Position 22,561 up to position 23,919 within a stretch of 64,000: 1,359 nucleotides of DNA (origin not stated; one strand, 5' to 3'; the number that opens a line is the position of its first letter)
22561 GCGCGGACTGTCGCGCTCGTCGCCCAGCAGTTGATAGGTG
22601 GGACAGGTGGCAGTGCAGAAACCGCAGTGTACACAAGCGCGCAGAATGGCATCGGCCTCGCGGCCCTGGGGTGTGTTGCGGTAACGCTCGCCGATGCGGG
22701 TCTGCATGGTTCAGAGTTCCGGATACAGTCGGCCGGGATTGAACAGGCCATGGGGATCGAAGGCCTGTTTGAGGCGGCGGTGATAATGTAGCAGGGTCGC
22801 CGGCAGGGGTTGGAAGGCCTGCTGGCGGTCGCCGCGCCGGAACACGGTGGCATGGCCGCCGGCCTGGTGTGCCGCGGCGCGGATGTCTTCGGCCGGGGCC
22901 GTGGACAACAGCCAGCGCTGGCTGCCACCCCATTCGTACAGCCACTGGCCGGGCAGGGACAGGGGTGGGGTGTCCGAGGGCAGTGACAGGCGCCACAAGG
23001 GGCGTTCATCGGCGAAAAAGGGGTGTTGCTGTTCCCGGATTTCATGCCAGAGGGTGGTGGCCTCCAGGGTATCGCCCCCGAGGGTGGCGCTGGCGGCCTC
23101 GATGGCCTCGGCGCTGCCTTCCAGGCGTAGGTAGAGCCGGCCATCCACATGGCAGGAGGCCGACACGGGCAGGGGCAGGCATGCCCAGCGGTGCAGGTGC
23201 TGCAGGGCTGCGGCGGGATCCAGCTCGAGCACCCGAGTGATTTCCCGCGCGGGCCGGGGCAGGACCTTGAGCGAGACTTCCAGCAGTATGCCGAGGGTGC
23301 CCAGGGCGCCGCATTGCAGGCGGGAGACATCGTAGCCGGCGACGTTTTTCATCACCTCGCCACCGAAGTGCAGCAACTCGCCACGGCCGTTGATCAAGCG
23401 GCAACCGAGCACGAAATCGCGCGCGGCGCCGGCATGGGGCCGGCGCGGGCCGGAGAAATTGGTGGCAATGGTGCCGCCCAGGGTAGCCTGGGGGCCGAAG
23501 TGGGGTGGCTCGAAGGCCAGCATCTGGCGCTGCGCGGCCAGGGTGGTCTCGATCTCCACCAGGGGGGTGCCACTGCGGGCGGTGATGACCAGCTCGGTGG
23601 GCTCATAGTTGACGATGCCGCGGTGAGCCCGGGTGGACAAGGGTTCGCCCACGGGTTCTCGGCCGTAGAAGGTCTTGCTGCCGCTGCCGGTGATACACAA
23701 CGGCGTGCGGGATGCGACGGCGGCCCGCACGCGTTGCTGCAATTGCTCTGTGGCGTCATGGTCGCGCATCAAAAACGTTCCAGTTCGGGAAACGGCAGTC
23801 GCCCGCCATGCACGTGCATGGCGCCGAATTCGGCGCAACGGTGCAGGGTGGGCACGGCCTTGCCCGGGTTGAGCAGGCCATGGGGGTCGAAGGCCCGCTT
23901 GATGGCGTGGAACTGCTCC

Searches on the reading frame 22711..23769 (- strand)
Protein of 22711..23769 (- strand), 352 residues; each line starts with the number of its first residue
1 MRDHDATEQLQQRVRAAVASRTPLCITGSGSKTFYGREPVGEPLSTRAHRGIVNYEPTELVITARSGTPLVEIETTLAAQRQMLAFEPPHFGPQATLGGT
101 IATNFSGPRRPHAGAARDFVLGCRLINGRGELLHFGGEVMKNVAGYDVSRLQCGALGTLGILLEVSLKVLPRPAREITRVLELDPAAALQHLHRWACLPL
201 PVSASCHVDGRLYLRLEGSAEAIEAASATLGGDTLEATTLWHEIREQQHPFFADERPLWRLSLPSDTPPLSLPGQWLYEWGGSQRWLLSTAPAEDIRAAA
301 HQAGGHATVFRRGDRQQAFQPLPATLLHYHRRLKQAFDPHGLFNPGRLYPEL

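Call 87: search_protein_families(library=pfam, proteins=[window:22711-23769:-], max_evalue=0.00001)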
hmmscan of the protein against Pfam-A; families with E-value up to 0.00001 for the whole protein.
window:22711-23769:- (352 aa): 1 family
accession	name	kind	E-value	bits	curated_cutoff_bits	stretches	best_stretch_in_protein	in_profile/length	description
PF01565.28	FAD_binding_4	-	4.9e-21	75.3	26.4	1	7-135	10-138/139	FAD binding domain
